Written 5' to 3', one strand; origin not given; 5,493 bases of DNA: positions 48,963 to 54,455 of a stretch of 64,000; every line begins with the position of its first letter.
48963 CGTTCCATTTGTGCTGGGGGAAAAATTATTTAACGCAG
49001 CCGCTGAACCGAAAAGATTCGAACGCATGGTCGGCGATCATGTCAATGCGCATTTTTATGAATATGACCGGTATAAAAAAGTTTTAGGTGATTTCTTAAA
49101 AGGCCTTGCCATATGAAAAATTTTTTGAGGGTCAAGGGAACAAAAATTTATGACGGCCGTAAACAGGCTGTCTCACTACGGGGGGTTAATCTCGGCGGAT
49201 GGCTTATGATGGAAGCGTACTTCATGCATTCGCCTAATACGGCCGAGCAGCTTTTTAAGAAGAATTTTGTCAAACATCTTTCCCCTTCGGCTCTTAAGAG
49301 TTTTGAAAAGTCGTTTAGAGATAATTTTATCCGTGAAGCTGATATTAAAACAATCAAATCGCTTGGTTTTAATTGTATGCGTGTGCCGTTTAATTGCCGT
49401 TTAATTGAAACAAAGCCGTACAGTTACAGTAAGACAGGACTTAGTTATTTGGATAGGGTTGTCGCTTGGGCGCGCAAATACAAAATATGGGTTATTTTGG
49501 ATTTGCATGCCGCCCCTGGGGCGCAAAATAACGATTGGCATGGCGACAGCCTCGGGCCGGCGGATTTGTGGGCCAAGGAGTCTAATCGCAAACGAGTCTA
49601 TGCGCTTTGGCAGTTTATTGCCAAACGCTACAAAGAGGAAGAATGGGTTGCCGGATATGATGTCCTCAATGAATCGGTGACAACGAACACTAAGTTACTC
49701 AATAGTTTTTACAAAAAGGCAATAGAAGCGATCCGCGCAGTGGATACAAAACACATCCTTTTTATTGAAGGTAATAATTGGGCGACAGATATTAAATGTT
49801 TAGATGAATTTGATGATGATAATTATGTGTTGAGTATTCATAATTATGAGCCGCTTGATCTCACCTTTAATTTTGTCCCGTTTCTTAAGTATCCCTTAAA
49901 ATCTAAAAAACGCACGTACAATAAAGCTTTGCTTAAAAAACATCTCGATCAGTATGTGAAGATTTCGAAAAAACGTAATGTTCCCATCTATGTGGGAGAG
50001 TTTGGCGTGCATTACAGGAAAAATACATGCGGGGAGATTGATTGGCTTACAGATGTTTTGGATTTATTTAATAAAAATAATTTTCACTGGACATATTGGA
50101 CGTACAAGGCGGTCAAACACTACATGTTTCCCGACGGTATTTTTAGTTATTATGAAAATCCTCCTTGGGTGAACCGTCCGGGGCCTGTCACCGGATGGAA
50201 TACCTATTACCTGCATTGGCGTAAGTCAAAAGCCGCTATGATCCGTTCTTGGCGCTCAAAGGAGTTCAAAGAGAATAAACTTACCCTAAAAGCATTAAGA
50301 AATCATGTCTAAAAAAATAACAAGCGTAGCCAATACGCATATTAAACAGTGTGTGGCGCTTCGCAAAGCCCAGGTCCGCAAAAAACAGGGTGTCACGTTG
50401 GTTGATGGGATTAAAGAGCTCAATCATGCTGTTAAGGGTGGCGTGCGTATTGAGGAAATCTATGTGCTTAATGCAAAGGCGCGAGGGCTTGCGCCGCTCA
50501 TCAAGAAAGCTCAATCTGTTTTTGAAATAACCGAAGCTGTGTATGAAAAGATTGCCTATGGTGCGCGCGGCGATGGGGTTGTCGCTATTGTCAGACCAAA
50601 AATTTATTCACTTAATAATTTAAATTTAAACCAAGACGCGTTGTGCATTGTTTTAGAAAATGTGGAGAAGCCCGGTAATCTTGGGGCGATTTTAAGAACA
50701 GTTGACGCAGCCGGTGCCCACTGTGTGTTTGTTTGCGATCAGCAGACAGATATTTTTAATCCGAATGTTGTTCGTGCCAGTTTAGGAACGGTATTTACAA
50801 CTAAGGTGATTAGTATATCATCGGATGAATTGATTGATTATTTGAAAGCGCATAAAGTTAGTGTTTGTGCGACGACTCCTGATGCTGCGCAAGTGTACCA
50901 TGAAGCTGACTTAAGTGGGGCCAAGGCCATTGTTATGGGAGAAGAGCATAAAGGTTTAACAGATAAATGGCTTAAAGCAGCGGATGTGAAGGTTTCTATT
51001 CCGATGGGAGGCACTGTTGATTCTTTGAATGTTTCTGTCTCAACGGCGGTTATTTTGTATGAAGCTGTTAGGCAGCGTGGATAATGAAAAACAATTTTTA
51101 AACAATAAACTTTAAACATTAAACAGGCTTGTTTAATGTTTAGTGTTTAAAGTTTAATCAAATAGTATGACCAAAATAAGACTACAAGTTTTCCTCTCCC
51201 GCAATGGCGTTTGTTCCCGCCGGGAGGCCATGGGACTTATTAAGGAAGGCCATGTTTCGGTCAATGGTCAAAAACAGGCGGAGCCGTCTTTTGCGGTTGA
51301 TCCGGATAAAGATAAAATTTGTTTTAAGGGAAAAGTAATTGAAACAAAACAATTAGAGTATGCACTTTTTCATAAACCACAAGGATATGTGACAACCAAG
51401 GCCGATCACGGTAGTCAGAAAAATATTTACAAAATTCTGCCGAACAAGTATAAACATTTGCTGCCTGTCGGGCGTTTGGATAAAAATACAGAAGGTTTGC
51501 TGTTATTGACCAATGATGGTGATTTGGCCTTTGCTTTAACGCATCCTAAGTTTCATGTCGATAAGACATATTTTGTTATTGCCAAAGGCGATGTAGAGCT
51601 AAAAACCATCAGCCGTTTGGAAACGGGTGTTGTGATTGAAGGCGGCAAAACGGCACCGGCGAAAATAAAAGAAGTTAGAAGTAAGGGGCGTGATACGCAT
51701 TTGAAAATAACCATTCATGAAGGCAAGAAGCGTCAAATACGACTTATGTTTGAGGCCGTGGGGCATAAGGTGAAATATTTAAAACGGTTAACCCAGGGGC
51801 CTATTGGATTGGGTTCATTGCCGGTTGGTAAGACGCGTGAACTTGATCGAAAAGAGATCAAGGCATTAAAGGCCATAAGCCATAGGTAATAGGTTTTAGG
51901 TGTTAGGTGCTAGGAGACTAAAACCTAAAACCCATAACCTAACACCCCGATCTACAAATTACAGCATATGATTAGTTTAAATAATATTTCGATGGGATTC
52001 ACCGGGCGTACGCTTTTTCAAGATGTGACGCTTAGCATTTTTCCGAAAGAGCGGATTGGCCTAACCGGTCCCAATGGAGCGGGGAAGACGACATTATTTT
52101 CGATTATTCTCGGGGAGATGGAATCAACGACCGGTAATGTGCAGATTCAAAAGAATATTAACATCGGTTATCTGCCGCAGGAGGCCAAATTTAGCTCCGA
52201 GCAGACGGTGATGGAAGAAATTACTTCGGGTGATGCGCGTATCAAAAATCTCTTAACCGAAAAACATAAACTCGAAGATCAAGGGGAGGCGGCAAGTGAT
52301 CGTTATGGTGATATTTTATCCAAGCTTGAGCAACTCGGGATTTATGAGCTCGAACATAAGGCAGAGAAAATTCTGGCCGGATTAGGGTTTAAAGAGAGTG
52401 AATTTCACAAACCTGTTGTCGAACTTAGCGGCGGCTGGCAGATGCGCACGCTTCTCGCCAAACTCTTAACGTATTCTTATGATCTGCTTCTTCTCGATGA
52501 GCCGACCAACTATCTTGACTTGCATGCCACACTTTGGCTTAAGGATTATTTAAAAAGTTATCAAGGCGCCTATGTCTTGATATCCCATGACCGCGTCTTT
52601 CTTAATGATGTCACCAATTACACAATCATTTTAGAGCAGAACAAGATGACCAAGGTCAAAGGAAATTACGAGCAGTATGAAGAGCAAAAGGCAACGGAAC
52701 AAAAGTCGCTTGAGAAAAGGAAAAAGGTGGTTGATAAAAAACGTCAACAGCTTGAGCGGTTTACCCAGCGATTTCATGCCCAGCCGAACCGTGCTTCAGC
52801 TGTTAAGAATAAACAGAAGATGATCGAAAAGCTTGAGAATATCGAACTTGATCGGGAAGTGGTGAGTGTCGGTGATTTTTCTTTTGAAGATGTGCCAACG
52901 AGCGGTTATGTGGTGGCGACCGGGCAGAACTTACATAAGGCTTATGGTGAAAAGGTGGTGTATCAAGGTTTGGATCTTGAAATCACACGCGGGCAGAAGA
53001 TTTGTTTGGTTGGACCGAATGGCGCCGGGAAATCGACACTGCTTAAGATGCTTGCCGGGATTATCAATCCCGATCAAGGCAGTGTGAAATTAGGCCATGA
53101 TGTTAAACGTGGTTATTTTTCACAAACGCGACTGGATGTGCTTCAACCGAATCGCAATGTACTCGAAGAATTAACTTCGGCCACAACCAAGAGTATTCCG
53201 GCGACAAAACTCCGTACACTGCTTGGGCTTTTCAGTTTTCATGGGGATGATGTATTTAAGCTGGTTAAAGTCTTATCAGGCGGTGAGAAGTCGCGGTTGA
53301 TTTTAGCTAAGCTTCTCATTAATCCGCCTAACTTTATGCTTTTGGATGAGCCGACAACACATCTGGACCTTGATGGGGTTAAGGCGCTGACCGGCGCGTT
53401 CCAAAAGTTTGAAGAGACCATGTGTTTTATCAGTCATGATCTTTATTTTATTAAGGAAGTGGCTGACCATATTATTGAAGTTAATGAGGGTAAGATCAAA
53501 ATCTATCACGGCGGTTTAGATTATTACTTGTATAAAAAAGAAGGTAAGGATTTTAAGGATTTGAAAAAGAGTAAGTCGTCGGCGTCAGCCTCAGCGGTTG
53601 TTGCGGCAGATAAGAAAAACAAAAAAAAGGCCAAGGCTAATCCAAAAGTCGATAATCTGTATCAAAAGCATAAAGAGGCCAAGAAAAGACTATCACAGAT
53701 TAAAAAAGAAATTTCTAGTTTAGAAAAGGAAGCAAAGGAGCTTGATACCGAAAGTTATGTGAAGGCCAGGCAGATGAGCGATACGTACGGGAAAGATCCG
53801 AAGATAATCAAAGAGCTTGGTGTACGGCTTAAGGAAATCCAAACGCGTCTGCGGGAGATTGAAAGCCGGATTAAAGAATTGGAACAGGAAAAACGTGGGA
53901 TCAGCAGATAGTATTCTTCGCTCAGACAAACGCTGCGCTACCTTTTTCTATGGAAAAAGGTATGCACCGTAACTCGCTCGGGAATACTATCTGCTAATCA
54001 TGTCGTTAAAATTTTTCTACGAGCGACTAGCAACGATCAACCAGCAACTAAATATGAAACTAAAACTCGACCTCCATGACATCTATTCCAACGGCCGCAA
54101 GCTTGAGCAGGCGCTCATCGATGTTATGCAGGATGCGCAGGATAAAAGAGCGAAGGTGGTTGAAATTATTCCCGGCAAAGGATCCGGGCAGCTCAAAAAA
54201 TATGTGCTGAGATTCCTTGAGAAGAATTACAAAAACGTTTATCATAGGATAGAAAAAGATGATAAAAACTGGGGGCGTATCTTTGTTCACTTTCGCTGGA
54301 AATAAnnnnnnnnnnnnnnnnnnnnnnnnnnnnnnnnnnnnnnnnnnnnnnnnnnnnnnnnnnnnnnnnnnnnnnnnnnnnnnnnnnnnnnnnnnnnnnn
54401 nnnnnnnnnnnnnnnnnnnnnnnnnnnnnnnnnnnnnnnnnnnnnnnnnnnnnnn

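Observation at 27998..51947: Dispersed family of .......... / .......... palindromic intergenic elements (three copies)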

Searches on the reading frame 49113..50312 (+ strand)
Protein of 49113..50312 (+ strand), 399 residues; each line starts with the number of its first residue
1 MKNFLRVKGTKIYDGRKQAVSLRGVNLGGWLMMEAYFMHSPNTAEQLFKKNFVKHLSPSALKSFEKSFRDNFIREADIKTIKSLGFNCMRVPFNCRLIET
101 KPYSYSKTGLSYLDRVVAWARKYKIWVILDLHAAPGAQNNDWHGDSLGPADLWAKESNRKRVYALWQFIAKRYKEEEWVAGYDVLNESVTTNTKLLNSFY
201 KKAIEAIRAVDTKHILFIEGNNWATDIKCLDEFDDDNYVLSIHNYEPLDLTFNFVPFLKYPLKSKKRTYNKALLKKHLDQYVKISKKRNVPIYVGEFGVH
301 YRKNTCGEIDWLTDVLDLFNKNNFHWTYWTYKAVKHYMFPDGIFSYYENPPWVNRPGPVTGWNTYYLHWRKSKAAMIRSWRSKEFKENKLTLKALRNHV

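Call 70: search_protein_families(library=pfam, proteins=[window:49113-50312:+], max_evalue=0.00001)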
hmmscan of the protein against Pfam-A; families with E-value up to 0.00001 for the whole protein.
window:49113-50312:+ (399 aa): 1 family
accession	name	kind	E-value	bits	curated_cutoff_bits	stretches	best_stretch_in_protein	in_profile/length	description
PF00150.24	Cellulase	-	2.8e-39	135.7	23.5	1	61-332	10-269/272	Cellulase (glycosyl hydrolase family 5)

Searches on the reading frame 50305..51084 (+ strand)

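Call 54: search_protein_families(library=pfam, proteins=[window:50305-51084:+], max_evalue=0.00001)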
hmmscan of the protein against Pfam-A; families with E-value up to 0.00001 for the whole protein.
window:50305-51084:+ (259 aa): 2 families
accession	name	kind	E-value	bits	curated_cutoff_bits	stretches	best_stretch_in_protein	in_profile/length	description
PF00588.24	SpoU_methylase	-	1.2e-38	132.8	29.7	1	113-252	2-142/142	SpoU rRNA Methylase family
PF22435.1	MRM3-like_sub_bind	-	1.3e-13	51.6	27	1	10-94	1-84/84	MRM3-like substrate binding domain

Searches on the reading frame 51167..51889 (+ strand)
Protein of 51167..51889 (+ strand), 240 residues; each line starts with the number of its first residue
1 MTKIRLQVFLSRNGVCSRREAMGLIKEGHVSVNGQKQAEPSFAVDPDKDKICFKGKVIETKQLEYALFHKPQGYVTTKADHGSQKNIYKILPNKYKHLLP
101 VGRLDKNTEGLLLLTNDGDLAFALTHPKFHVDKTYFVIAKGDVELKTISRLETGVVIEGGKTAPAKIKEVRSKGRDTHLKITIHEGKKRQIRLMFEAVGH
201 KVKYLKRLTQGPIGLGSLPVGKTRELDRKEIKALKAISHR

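Call 54: search_protein_families(library=pfam, proteins=[window:51167-51889:+], max_evalue=0.00001)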
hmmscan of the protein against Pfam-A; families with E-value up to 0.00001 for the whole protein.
window:51167-51889:+ (240 aa): 2 families
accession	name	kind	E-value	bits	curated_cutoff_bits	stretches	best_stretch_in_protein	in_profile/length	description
PF00849.27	PseudoU_synth_2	-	1.2e-28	100.7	26.8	1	65-197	2-152/152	RNA pseudouridylate synthase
PF01479.30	S4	-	2.9e-11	43.3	22.8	1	5-47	2-45/48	S4 domain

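Call 60: find_homologous_proteins(query=window:51167-51889:+, max_evalue=1e-30)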
Query window:51167-51889:+ (240 aa): 7494 proteins with E <= 1e-30 among 8000 candidates; the best 120 are listed.
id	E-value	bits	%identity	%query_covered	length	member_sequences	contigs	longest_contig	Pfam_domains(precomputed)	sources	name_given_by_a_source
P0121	6.9e-154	528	100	100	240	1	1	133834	PF00849.28,PF01479.31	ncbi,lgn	-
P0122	9.4e-112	390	74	99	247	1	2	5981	PF00849.28,PF01479.31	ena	-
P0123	9.1e-92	325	65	99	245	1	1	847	PF00849.28,PF01479.31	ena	-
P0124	1.1e-91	324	61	99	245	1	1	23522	PF00849.28,PF01479.31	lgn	-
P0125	1.5e-89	318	66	98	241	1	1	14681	PF00849.28,PF01479.31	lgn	-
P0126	1.1e-88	315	63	98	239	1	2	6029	PF00849.28,PF01479.31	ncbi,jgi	ncbi:MAG: pseudouridine synthase [Lysobacterales bacterium]|jgi:pseudouridine synthase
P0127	1.5e-84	301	61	98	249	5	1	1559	PF00849.28,PF01479.31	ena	-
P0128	3.0e-84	300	59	98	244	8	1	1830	PF00849.28,PF01479.31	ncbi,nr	ncbi:MAG: rRNA pseudouridine synthase [Candidatus Omnitrophica bacterium]|nr:rRNA pseudouridine synt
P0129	1.1e-83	298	59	97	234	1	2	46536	PF00849.28,PF01479.31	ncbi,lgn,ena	-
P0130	1.3e-83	298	59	98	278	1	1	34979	PF22421.2,PF00849.28,PF01479.31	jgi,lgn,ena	-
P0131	2.8e-83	297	58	98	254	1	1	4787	PF00849.28,PF01479.31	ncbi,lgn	-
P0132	2.9e-83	297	59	86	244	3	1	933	PF00849.28,PF01479.31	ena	-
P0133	4.9e-83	296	61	98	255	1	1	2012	PF00849.28,PF01479.31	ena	-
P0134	1.8e-82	294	58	98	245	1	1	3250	PF00849.28,PF01479.31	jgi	jgi:23S rRNA pseudouridine2605 synthase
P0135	2.6e-82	294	59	98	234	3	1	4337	PF00849.28,PF01479.31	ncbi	-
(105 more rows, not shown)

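Call 61: find_encoding_contigs(protein=P0122, flank=6000, max_places=2)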
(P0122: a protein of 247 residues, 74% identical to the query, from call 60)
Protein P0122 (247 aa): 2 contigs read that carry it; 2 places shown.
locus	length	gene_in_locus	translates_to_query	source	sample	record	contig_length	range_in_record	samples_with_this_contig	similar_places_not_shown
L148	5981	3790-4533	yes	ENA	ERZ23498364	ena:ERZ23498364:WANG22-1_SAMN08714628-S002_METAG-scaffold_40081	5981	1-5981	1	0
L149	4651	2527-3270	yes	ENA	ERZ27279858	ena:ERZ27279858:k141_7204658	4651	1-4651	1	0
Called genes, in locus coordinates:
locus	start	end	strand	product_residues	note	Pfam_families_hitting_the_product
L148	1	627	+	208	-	?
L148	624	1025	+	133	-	PF00072:Response_reg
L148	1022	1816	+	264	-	PF12146:Hydrolase_4, PF00561:Abhydrolase_1, PF12697:Abhydrolase_6 (weak), PF00326:Peptidase_S9 (weak)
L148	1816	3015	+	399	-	PF00150:Cellulase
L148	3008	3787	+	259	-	PF22435:MRM3-like_sub_bind, PF00588:SpoU_methylase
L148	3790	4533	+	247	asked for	PF01479:S4, PF00849:PseudoU_synth_2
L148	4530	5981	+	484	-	?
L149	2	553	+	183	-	?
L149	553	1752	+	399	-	PF00150:Cellulase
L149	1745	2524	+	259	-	PF22435:MRM3-like_sub_bind, PF00588:SpoU_methylase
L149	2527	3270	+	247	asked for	PF01479:S4, PF00849:PseudoU_synth_2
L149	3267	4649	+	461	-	?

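Call 62: find_encoding_contigs(protein=P0125, flank=8000, max_places=1)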
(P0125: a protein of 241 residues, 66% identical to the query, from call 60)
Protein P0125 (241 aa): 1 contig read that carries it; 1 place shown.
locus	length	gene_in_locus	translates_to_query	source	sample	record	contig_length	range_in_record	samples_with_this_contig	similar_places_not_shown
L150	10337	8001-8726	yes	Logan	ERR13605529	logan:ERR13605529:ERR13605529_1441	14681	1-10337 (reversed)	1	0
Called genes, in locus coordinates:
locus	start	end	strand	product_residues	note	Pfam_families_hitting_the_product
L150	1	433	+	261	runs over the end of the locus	PF01435:Peptidase_M48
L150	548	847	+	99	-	-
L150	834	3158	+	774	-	PF13426:PAS_9, PF00989:PAS, PF13426:PAS_9, PF00989:PAS, PF13426:PAS_9, PF00512:HisKA, PF02518:HATPase_c, PF00072:Response_reg, +7 more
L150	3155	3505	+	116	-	PF01627:Hpt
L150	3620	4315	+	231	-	-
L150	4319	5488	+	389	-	PF00155:Aminotran_1_2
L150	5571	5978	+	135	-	PF00072:Response_reg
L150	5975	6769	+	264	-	PF12146:Hydrolase_4, PF00561:Abhydrolase_1, PF12697:Abhydrolase_6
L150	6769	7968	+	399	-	PF00150:Cellulase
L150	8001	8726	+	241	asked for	PF01479:S4, PF00849:PseudoU_synth_2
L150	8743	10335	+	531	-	?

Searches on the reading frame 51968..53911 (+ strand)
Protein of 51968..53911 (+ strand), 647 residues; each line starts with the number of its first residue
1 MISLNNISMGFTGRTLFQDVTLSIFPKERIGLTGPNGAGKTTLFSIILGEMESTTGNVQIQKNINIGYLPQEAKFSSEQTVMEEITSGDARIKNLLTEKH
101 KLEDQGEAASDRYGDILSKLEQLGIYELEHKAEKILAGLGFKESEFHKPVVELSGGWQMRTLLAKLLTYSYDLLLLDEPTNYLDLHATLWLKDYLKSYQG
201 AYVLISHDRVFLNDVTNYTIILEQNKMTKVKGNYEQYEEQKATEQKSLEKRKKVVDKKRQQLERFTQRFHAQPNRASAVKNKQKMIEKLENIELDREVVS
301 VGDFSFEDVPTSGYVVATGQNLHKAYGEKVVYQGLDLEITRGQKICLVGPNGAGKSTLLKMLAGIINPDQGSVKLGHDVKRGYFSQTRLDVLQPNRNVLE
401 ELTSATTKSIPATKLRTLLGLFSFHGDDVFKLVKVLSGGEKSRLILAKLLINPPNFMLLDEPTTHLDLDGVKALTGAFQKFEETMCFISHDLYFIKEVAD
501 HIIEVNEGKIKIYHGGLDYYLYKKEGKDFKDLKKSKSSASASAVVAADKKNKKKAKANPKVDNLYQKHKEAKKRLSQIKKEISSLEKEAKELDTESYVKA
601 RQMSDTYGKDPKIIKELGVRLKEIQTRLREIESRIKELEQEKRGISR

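Call 54: search_protein_families(library=pfam, proteins=[window:51968-53911:+], max_evalue=0.00001)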
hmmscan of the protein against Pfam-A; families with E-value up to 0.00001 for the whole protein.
window:51968-53911:+ (647 aa): 10 families
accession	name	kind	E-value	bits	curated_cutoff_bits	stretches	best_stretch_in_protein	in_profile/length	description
PF00005.33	ABC_tran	-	7.3e-52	176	25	2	333-464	2-137/137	ABC transporter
PF12848.13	ABC_tran_Xtn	-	9.5e-13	48.5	25.9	1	222-295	3-76/85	ABC transporter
PF13304.12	AAA_21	-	2.4e-10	41.4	27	0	346-385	3-41/304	AAA domain, putative AbiEii toxin, Type IV TA system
PF02463.25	SMC_N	-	2.6e-10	40.5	40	0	25-227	22-218/220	RecF/RecN/SMC N terminal domain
PF13555.12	AAA_29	-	8e-09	35.6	27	0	332-369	12-49/61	P-loop containing region of AAA domain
PF06414.18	Zeta_toxin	-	2.9e-06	27.3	22.3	0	345-384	19-58/199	Zeta toxin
PF00004.35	AAA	-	3.9e-06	27.8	21.2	0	345-374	1-30/131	ATPase family associated with various cellular activities (AAA)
PF13521.12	AAA_28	-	4.1e-06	27.5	27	0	344-365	1-22/164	AAA domain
PF13476.12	AAA_23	-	6.7e-06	27.3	27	0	31-119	23-114/201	AAA domain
PF19263.5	DUF5906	-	8.8e-06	26.8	27.6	0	32-108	1-86/114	Family of unknown function (DUF5906)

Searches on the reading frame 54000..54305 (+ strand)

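Call 70: search_protein_families(library=pfam, proteins=[window:54000-54305:+], max_evalue=0.00001)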
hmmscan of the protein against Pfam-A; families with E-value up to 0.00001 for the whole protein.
window:54000-54305:+ (101 aa): 1 family
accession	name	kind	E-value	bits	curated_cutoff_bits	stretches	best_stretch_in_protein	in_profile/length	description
PF01713.27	Smr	-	2.2e-12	47.4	25.7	1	23-99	1-77/77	Smr domain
